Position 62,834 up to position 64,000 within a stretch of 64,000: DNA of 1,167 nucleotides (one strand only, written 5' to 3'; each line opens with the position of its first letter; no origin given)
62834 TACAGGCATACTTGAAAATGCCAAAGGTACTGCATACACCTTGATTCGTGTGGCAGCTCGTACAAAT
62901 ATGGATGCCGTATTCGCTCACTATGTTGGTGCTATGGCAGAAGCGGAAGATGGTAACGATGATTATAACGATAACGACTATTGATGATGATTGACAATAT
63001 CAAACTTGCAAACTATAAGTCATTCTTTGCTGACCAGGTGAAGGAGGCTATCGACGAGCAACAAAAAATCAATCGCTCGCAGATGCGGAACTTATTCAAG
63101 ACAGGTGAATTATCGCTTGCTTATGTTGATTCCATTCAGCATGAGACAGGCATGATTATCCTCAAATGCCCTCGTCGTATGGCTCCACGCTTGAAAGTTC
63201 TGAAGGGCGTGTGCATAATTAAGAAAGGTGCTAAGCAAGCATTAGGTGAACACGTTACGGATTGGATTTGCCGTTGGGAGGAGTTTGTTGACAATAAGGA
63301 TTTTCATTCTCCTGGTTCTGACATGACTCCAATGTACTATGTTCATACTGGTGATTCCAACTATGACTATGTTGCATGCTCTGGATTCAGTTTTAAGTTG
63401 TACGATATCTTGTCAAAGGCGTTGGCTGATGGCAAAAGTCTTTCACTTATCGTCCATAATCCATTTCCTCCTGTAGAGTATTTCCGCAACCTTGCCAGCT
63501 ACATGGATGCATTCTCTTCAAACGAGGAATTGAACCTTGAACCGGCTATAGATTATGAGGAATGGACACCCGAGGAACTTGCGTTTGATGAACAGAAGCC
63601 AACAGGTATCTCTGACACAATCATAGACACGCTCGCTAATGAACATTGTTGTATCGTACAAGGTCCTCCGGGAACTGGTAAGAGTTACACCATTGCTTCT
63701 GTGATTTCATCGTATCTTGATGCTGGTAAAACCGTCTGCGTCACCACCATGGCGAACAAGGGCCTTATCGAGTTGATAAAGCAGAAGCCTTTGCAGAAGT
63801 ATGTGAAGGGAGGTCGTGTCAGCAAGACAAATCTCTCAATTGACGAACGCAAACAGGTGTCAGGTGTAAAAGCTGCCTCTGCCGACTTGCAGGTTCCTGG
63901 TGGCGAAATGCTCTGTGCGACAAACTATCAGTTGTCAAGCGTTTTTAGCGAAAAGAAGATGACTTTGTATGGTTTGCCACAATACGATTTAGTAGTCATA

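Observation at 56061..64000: Giant OST-HTH/GHKL ATPase translationally coupled to an SF1 helicase: candidate undescribed defence or conflict system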

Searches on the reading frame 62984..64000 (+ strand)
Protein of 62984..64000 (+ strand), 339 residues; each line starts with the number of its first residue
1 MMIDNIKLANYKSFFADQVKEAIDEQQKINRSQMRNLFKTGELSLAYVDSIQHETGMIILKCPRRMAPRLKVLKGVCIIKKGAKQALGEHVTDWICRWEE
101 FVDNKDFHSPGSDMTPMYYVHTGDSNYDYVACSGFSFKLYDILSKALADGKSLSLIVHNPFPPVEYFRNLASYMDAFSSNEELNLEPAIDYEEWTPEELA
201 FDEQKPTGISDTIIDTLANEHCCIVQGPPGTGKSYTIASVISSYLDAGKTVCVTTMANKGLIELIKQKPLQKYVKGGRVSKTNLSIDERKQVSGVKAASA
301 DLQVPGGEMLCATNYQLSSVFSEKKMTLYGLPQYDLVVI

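Call 8: search_protein_families(library=pfam, proteins=[window:62984-64000:+], max_evalue=1)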
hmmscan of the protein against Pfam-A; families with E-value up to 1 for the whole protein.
window:62984-64000:+ (339 aa): 19 families
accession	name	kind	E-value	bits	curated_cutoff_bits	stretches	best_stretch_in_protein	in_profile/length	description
PF13245.12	AAA_19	-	2.6e-06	28.1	25.1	1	213-264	4-57/134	AAA domain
PF20720.3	nSTAND3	-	5.6e-06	26.6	27.2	1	207-254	4-51/155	Novel STAND NTPase 3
PF13086.12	AAA_11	-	1.8e-05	25.1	27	1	215-259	12-63/257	AAA domain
PF13604.12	AAA_30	-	0.00019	21.7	27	1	217-259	14-57/191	AAA domain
PF24883.2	NPHP3_N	-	0.0016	19.1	24.8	1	218-253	20-55/164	Nephrocystin 3, N-terminal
PF09848.15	SLFN-g3_helicase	-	0.0086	15.8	24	1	221-268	2-50/354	Schlafen group 3, DNA/RNA helicase domain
PF13191.12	AAA_16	-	0.0087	17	32.6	1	221-267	25-75/167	AAA ATPase domain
PF13401.12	AAA_22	-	0.016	15.9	27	1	220-254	5-40/130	AAA domain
PF00270.35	DEAD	-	0.022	14.9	26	1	211-280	5-77/167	DEAD/DEAH box helicase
PF12775.13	AAA_7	-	0.023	14.7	25.8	1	217-252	30-64/181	P-loop containing dynein motor region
PF05085.17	DUF685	-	0.025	14.4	25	1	4-93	179-261/265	Protein of unknown function (DUF685)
PF04851.21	ResIII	-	0.041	14.2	22.5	1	218-254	21-57/164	Type III restriction enzyme, res subunit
PF19044.6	P-loop_TraG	-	0.045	12.8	25.8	1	218-266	27-77/413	TraG P-loop domain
PF13173.12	AAA_14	-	0.047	14.1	27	1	221-296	3-78/129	AAA domain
PF00004.35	AAA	-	0.055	14.4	21.2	1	224-244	2-22/131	ATPase family associated with various cellular activities (AAA)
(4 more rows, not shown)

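Call 9: search_protein_families(library=padloc, proteins=[window:62984-64000:+], max_evalue=1)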
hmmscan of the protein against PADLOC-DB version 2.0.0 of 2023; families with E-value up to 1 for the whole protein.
window:62984-64000:+ (339 aa): 13 families
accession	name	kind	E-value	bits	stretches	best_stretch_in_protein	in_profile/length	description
PDLC05009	PDC-S37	-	3.4e-09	33.1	1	215-251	303-339/1550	-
PDLC03920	MkoA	-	3.5e-06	23.6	1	213-247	624-658/1112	-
PDLC03921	MkoA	-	8.2e-05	18.4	1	169-249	992-1071/1607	-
PDLC04140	mad8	-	0.00011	19.8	1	213-253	20-63/314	mads_8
PDLC01439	typeIV_DinG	-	0.00025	17.8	1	211-277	25-87/575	CAS-IV-A; associated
PDLC02350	AbiO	-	0.00032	17.6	1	209-265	186-239/468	AbiO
PDLC02372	Nhi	-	0.0004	17.1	1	209-265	190-245/470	-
PDLC02194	Hhe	-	0.00078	14.7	1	212-266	433-485/1911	-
PDLC05064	PDC-S68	-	0.0012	14.6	1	214-272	694-752/1273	-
PDLC04103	HerA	-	0.0047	13.3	1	215-253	168-205/579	-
PDLC03924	MkoC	-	0.012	11.7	1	218-243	264-289/1136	-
PDLC04105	HerA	-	0.028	11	1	214-245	161-191/576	-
PDLC05079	PDC-S73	-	0.045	10.5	1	212-248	183-219/752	-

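Call 10: search_protein_families(library=ncbifam, proteins=[window:62984-64000:+], max_evalue=1)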
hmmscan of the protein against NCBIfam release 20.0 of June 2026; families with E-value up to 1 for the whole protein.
window:62984-64000:+ (339 aa): 18 families
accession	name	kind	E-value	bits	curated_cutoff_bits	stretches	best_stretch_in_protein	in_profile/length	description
NF058533.1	antiphage_ProA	equivalog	1.9e-07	28.9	1500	1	220-251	664-695/1903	anti-phage protein ProA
TIGR00376.1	TIGR00376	hypoth_equivalog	2.1e-05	23.2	348.9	1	212-267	166-224/639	IGHMBP2 family helicase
NF042953.1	Hhe_antiphage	equivalog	6e-05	20.6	2000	1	213-252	335-373/1797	DUF4011 domain-containing anti-phage protein Hhe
NF040671.1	PLuB_AAA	exception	0.00069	17.1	999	1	212-260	823-871/1256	PLuB system helicase-like protein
TIGR01448.2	helicase_RecD2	equivalog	0.0068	14.6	500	1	214-253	325-364/713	SF1B family DNA helicase RecD2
NF038214.1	IS21_help_AAA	equivalog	0.011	15.4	200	1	217-258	87-128/232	IS21-like element helper ATPase IstB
TIGR01447.1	recD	equivalog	0.011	14.3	310.15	1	202-244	151-187/597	exodeoxyribonuclease V subunit alpha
NF005992.0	PRK08116.1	subfamily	0.017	14.3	189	1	225-267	119-159/269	hypothetical protein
NF005304.0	PRK06835.1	equivalog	0.024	13.7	215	1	221-274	184-235/330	ATP-binding protein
NF005931.1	PRK07952.1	equivalog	0.03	13.9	357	1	223-258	102-137/246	replicative helicase loader DnaC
NF010335.0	PRK13764.1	equivalog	0.058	11.9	340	1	210-256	252-297/613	ATPase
TIGR03922.1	T7SS_EccA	equivalog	0.064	11.8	466.65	1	222-287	314-372/557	type VII secretion AAA-ATPase EccA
TIGR00750.1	lao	equivalog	0.085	12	240.75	1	209-254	23-68/300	methylmalonyl Co-A mutase-associated GTPase MeaB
NF008457.0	PRK11331.1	equivalog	0.09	11.5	637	1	190-248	164-220/459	5-methylcytosine-specific restriction enzyme subunit McrB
TIGR01420.1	pilT_fam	subfamily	0.11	11.7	319.1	1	217-243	117-145/343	PilT/PilU family type 4a pilus ATPase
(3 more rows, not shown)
